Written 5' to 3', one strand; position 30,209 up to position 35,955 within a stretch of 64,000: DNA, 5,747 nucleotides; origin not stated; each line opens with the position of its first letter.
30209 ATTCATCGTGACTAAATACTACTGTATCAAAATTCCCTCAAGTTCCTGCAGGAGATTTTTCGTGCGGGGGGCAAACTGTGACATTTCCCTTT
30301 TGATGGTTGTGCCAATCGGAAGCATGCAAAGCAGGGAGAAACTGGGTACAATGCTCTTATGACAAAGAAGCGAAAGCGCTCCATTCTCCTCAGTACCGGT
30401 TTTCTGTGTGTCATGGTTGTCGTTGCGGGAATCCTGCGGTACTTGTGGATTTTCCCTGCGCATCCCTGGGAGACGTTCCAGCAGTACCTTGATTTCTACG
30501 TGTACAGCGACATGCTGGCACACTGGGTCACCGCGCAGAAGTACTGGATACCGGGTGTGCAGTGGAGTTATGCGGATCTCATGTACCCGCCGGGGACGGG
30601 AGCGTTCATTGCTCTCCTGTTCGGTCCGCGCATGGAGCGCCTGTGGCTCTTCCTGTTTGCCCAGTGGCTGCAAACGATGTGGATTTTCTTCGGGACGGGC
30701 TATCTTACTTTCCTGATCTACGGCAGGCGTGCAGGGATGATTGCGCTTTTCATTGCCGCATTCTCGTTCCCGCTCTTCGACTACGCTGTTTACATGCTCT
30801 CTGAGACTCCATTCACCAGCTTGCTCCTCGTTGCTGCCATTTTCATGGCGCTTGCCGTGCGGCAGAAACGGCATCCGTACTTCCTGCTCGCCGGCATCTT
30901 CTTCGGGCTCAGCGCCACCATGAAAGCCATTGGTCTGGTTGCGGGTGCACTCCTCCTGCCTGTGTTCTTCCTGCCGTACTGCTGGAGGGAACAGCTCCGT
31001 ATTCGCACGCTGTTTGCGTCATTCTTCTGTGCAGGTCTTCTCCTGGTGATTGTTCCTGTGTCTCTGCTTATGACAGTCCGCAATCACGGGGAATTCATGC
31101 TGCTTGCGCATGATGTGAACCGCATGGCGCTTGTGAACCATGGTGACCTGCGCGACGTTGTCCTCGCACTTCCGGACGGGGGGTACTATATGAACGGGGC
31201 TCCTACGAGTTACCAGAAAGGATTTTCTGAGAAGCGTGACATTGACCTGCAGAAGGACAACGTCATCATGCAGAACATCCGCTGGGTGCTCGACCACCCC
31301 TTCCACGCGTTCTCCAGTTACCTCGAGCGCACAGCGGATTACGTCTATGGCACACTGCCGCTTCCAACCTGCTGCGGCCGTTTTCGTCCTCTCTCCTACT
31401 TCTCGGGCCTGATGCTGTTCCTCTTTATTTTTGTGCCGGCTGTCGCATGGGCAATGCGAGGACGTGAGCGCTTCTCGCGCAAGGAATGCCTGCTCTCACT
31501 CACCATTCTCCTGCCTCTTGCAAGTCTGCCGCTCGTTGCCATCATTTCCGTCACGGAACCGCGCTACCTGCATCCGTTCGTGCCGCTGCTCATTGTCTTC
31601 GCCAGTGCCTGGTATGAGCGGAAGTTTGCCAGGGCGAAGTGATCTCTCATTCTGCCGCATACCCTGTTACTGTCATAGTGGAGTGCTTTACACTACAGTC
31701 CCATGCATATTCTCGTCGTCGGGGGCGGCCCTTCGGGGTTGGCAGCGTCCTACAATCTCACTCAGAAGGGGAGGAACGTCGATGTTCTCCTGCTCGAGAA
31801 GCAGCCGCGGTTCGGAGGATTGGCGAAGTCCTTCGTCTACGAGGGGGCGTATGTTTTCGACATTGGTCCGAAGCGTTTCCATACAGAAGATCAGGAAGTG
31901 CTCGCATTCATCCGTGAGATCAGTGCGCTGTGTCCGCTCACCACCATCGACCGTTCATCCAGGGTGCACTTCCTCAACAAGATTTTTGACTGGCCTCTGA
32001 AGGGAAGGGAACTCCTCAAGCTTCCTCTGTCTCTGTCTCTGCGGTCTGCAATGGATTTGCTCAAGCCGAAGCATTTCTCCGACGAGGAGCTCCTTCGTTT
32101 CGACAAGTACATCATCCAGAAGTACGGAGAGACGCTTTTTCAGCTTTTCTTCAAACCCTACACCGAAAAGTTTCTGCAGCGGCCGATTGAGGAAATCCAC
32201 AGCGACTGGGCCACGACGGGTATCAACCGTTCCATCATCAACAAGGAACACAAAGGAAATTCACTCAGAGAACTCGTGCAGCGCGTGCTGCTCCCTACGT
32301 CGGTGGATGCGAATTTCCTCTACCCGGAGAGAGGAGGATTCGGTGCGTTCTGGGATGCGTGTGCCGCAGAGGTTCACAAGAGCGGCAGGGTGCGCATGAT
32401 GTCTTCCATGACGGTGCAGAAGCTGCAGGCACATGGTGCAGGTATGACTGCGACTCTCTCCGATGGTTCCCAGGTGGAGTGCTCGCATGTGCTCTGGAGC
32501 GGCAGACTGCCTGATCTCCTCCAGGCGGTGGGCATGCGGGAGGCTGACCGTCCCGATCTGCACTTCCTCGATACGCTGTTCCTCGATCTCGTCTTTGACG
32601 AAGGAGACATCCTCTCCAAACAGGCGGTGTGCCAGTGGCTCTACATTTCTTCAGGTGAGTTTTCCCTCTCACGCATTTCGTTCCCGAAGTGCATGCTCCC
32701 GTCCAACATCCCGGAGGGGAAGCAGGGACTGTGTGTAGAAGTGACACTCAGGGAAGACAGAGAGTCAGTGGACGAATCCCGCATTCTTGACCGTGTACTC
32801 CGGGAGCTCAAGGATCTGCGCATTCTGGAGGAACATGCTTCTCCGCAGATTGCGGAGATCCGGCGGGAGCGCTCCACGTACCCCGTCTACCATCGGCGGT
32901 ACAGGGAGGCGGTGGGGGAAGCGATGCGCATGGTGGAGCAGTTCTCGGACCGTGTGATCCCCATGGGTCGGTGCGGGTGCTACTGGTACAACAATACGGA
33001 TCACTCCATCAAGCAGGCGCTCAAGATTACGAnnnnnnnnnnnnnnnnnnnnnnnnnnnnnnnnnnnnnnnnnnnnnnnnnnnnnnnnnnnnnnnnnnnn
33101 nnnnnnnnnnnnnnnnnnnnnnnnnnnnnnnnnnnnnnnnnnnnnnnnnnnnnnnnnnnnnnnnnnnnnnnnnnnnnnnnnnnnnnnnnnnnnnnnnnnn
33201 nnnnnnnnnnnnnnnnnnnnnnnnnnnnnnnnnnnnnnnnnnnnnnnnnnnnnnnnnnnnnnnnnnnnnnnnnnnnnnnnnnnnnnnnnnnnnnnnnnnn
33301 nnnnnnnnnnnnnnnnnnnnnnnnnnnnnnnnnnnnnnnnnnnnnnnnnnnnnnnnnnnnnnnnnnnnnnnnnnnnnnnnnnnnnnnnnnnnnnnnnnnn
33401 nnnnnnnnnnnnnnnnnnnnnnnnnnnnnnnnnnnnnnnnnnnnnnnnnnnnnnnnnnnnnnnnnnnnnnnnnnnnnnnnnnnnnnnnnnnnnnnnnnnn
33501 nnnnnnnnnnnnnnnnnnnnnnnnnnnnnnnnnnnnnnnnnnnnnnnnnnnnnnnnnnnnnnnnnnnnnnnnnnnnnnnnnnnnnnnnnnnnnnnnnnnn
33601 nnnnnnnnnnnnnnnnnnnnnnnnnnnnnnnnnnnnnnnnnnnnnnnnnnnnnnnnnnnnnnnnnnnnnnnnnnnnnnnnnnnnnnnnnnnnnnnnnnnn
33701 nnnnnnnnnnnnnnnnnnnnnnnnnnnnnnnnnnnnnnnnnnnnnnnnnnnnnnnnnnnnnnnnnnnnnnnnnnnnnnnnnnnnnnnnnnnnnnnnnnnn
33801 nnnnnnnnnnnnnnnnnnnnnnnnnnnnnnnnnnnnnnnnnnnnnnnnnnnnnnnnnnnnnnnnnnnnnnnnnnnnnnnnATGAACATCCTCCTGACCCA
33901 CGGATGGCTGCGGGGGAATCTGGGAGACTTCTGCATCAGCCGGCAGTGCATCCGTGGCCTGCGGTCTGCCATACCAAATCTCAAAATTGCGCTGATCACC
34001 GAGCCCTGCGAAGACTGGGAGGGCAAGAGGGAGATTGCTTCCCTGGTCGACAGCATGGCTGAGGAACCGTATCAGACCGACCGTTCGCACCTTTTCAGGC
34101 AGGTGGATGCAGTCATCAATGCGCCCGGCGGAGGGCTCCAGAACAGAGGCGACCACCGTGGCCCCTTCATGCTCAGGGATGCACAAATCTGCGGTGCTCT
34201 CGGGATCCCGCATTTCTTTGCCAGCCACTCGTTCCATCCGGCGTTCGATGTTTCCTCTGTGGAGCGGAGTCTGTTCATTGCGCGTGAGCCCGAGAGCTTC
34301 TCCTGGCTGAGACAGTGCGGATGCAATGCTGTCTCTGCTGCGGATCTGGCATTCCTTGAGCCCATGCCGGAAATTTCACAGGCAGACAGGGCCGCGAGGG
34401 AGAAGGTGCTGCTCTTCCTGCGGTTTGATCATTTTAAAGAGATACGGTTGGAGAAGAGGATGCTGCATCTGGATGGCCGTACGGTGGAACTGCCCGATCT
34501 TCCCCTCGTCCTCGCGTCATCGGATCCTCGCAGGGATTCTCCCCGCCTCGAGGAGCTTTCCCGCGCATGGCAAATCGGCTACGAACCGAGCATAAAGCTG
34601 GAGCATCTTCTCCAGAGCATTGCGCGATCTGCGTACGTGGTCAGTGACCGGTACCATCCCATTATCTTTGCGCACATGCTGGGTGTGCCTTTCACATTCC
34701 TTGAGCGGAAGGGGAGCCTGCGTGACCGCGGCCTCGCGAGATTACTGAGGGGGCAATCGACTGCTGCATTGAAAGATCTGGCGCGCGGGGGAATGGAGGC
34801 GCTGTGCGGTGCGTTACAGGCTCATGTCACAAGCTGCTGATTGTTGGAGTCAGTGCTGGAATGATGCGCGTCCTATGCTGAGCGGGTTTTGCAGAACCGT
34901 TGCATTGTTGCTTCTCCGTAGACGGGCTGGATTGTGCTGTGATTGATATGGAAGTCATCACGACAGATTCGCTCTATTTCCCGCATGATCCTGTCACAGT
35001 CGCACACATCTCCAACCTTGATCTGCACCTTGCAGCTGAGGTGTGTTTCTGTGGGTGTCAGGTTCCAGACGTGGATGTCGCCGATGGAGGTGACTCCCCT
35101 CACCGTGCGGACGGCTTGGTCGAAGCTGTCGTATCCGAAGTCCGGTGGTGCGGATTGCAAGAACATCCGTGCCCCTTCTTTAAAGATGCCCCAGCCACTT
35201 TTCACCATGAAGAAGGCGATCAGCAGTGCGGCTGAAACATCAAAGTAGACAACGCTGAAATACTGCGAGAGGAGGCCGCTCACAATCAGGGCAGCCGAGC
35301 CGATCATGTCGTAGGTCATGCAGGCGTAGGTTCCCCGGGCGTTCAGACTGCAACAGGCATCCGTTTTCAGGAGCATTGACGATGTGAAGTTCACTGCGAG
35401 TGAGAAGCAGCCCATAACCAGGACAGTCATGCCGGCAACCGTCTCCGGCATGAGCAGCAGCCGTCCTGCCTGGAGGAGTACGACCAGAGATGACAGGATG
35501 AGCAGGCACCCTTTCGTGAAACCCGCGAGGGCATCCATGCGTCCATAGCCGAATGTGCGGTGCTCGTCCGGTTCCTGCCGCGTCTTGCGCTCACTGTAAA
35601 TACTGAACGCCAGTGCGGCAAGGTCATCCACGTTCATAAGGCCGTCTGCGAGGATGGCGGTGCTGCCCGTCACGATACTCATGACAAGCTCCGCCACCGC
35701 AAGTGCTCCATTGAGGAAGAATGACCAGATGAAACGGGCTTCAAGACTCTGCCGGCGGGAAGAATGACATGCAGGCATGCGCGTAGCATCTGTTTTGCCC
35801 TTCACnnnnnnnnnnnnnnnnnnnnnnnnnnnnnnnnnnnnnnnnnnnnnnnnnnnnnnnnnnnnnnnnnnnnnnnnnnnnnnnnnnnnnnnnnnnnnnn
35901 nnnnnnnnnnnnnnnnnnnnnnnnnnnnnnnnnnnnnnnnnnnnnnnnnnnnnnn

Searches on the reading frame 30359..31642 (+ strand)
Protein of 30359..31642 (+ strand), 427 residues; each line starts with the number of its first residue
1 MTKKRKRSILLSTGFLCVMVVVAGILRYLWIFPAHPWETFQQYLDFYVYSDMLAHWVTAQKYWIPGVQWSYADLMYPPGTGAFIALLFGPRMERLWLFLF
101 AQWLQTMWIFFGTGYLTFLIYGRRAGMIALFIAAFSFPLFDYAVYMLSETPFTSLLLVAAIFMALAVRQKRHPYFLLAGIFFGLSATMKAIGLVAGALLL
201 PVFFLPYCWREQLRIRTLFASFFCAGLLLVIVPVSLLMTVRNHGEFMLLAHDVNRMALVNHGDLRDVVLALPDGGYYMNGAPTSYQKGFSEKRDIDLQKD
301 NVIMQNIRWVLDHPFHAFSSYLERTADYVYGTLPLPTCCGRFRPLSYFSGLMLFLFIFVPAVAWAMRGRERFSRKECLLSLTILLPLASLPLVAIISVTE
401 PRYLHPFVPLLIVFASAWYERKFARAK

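Call 69: search_protein_families(library=pfam, proteins=[window:30359-31642:+], max_evalue=0.001)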
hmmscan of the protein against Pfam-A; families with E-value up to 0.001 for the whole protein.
window:30359-31642:+ (427 aa): 1 family
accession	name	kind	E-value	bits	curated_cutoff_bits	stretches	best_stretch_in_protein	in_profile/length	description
PF13231.12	PMT_2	-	1.3e-05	25.9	26.1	1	81-234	7-157/160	Dolichyl-phosphate-mannose-protein mannosyltransferase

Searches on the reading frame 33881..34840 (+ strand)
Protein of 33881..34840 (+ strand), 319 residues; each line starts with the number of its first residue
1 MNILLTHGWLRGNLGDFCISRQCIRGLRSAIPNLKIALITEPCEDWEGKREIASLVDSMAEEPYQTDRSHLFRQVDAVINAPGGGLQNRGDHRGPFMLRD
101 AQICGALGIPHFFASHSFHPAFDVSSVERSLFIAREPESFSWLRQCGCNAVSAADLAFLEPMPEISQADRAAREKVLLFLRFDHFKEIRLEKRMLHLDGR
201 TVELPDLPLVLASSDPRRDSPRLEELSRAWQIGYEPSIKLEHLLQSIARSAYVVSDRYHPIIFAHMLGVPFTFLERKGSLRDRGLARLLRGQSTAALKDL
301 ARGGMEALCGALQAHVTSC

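Call 7: search_protein_families(library=pfam, proteins=[window:33881-34840:+], max_evalue=0.01)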
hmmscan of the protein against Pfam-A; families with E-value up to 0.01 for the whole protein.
window:33881-34840:+ (319 aa): 1 family
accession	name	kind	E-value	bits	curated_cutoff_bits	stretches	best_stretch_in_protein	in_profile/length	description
PF04230.19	PS_pyruv_trans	-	3.4e-17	63.7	25.3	1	13-276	1-278/280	Polysaccharide pyruvyl transferase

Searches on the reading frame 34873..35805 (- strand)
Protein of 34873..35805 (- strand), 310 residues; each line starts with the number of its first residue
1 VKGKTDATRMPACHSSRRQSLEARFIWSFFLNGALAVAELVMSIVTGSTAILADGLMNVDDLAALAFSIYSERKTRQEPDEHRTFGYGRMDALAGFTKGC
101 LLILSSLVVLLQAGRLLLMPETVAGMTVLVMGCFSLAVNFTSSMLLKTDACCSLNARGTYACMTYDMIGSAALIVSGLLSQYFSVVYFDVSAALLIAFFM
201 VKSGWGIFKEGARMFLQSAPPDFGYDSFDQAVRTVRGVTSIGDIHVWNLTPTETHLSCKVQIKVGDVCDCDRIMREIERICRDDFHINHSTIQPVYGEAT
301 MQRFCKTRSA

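Call 7: search_protein_families(library=pfam, proteins=[window:34873-35805:-], max_evalue=0.01)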
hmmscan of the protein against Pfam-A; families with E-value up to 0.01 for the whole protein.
window:34873-35805:- (310 aa): 2 families
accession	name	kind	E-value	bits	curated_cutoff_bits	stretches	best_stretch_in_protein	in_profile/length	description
PF01545.26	Cation_efflux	-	7e-29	101.5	26.6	1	27-215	3-197/198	Cation efflux family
PF16916.11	ZT_dimer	-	6.2e-09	36.2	26.7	1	220-293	1-74/78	Dimerisation domain of Zinc Transporter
